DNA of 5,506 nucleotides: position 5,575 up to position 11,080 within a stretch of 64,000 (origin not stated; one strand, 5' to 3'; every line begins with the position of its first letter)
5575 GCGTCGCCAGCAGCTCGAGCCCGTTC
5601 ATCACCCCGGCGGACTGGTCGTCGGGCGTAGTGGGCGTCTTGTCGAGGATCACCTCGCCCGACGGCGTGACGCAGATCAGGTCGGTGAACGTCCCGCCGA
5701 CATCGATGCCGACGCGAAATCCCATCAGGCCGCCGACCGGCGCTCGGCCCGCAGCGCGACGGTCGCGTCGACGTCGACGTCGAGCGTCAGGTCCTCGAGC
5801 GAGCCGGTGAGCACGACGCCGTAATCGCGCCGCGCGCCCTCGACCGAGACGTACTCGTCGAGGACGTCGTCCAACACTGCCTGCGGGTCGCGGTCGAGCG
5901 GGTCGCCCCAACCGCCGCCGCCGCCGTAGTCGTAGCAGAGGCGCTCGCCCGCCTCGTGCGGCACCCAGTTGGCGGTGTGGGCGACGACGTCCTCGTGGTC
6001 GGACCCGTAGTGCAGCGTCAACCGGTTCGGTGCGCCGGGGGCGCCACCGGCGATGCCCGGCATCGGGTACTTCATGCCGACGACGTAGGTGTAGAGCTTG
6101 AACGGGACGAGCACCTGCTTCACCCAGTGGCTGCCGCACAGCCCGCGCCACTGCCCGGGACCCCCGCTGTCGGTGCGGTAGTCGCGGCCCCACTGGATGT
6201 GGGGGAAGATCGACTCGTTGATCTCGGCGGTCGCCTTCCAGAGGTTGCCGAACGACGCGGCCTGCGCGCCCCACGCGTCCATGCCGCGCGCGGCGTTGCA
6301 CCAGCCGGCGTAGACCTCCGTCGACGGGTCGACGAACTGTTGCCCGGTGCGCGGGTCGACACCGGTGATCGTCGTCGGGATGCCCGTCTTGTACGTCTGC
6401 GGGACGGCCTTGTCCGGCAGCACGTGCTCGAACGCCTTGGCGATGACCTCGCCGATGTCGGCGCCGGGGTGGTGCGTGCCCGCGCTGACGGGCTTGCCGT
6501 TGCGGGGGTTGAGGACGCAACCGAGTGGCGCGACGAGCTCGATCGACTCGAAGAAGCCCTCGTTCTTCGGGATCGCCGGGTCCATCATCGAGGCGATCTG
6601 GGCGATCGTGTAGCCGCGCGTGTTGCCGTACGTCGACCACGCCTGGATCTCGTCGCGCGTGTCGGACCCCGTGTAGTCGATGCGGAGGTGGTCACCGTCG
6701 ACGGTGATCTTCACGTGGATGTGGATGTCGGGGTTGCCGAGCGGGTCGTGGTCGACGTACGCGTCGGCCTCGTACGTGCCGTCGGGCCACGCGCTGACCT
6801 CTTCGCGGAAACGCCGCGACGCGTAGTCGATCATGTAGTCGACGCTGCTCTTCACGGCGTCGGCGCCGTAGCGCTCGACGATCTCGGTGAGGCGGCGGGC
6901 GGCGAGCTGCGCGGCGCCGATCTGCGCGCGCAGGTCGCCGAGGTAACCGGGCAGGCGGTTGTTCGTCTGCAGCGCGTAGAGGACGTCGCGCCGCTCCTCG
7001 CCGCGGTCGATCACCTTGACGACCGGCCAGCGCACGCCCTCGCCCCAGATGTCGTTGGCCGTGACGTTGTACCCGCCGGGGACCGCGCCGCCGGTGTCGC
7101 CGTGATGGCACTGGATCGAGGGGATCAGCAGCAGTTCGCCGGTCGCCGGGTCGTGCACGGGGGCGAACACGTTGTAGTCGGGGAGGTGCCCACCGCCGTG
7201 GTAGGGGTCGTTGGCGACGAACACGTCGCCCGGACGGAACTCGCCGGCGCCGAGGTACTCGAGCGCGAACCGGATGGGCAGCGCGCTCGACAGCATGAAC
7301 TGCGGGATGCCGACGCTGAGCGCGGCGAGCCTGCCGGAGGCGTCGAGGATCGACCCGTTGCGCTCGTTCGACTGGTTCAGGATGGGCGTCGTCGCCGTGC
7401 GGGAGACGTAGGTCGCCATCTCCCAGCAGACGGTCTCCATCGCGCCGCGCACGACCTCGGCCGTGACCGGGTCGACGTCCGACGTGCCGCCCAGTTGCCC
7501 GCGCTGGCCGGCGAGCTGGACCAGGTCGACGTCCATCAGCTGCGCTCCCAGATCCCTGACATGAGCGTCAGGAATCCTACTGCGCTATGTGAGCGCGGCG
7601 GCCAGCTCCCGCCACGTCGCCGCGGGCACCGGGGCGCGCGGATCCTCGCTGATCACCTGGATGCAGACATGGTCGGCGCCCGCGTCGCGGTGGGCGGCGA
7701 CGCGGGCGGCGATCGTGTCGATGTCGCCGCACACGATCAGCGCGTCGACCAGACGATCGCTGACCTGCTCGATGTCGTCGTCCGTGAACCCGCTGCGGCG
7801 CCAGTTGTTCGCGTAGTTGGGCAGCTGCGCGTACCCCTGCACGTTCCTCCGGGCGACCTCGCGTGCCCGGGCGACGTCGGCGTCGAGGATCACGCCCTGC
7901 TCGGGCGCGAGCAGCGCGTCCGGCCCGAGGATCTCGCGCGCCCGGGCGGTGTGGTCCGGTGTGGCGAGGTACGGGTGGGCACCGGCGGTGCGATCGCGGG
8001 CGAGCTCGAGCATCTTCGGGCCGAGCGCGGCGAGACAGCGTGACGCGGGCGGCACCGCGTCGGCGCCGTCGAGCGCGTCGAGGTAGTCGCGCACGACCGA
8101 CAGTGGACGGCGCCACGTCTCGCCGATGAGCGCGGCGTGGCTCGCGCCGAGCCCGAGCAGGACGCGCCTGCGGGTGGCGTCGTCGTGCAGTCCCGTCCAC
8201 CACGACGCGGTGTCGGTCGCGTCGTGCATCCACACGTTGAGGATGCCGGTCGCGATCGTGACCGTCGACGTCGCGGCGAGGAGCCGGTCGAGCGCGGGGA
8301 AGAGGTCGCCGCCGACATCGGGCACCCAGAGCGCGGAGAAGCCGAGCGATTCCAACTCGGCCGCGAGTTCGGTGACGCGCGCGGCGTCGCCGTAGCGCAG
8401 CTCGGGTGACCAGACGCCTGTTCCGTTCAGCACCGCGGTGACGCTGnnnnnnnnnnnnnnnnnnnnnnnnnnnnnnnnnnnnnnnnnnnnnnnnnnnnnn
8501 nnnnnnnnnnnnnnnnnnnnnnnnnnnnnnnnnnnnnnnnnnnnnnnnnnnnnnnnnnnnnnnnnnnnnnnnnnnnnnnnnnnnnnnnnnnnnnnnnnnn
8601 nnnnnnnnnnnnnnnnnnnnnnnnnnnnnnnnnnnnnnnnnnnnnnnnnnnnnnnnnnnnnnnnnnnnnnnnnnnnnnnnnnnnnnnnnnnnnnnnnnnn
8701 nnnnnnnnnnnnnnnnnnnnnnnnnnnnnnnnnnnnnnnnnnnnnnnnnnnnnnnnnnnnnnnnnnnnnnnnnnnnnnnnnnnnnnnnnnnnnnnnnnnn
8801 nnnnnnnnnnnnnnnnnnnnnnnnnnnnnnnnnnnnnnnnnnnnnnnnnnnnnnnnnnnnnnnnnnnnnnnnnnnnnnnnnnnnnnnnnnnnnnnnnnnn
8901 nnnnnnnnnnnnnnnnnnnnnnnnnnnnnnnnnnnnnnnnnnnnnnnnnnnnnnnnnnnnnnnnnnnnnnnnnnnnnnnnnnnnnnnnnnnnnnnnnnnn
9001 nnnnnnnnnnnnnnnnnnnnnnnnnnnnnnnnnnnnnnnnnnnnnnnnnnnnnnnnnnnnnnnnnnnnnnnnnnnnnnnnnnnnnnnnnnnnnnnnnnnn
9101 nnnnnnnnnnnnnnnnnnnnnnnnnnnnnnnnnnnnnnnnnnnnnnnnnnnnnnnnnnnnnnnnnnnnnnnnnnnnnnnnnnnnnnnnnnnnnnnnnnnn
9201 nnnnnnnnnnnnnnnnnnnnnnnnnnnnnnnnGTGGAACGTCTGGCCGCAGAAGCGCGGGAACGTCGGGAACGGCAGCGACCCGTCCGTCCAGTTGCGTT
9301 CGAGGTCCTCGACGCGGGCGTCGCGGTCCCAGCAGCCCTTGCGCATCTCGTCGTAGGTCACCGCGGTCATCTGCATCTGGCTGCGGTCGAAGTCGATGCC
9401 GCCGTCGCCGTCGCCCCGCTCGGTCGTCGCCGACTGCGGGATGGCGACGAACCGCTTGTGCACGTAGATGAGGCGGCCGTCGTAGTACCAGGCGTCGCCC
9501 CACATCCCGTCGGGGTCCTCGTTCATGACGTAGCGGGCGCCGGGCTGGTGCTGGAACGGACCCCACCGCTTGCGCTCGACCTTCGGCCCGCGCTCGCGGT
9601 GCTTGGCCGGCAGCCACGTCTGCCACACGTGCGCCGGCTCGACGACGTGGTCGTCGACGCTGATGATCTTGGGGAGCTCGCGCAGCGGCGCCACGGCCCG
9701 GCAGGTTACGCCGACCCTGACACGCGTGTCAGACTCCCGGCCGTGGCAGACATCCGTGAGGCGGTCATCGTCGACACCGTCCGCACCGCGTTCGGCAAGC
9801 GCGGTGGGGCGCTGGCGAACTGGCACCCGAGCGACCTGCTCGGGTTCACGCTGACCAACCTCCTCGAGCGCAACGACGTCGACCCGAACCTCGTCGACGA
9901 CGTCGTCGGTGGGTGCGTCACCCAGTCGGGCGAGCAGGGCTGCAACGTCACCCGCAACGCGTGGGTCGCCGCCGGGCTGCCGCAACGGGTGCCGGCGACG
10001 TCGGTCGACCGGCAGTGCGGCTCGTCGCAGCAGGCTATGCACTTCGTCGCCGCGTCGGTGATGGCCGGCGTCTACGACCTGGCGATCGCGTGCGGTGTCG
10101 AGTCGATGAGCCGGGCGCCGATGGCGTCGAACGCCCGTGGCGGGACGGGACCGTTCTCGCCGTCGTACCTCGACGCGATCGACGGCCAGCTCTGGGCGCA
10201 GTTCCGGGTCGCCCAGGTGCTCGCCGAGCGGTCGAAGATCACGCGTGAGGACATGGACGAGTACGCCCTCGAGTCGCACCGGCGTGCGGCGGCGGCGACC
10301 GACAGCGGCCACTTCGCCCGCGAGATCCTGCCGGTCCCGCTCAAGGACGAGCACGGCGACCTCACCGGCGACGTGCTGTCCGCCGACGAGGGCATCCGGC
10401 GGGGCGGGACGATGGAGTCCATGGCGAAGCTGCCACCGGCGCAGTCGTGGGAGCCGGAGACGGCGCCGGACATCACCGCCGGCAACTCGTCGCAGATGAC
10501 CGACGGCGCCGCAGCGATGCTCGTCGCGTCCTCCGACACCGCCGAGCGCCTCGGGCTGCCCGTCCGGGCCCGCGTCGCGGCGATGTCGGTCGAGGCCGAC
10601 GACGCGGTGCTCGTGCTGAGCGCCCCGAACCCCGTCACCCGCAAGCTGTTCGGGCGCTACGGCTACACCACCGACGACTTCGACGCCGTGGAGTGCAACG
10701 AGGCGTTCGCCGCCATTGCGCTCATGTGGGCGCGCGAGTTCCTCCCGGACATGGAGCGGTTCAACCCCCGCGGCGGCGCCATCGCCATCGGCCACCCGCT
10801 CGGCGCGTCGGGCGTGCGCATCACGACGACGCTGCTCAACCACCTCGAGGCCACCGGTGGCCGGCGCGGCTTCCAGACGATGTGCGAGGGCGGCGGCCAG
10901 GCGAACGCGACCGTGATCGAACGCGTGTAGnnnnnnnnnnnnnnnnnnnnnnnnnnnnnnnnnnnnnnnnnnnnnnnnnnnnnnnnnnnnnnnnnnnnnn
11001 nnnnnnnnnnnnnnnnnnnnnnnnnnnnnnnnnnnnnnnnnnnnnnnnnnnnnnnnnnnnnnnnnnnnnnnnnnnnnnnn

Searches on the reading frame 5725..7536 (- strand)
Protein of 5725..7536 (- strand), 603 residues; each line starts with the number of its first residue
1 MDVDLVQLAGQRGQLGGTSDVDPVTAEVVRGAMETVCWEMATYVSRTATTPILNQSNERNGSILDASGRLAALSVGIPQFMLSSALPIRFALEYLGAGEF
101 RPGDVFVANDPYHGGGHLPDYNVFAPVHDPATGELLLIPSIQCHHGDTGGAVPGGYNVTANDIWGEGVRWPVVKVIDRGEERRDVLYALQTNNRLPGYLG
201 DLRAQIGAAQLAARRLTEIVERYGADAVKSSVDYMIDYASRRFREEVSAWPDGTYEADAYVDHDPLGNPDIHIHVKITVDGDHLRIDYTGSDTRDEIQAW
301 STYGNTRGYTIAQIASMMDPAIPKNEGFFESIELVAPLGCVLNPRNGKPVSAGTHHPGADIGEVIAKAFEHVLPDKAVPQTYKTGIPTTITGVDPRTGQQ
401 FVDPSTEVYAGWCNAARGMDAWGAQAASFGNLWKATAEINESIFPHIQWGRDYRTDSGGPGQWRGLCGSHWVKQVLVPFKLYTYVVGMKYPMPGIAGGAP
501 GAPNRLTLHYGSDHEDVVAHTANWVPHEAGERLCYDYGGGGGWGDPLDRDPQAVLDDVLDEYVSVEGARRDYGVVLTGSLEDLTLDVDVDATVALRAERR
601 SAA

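Call 39: search_protein_families(library=pfam, proteins=[window:5725-7536:-], max_evalue=0.001)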
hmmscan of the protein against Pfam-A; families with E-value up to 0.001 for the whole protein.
window:5725-7536:- (603 aa): 1 family
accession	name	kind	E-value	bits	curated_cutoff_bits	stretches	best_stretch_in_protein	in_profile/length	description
PF02538.19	Hydantoinase_B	-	1.3e-125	420.3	26.8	1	22-546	1-519/519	Hydantoinase B/oxoprolinase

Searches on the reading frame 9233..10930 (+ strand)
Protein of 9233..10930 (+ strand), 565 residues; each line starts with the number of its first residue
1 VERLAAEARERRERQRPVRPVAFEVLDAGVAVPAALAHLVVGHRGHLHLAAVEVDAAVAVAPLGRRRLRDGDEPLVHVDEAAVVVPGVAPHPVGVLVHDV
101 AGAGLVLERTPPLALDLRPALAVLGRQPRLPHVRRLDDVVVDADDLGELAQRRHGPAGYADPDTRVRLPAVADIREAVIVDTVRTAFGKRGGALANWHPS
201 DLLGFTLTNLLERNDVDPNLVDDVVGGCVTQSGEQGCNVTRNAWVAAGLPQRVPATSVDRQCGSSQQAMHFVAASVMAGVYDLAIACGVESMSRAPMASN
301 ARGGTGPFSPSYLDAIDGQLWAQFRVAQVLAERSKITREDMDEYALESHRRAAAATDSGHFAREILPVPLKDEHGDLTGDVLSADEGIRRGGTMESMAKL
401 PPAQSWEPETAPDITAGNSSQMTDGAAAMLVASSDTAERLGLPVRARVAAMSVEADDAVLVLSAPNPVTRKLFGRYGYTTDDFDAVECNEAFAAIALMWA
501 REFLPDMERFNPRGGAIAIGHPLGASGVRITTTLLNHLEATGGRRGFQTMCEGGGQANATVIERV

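Call 39: search_protein_families(library=pfam, proteins=[window:9233-10930:+], max_evalue=0.001)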
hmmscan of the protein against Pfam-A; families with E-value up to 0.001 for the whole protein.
window:9233-10930:+ (565 aa): 3 families
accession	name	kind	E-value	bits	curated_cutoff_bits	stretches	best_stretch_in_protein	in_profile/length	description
PF00108.29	Thiolase_N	-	4e-63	213.7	26.4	1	178-434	2-259/260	Thiolase, N-terminal domain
PF02803.24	Thiolase_C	-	1.2e-34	119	27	1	444-564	3-123/123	Thiolase, C-terminal domain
PF00109.32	ketoacyl-synt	-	0.00092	19.3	20.8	0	253-293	165-205/252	Beta-ketoacyl synthase, N-terminal domain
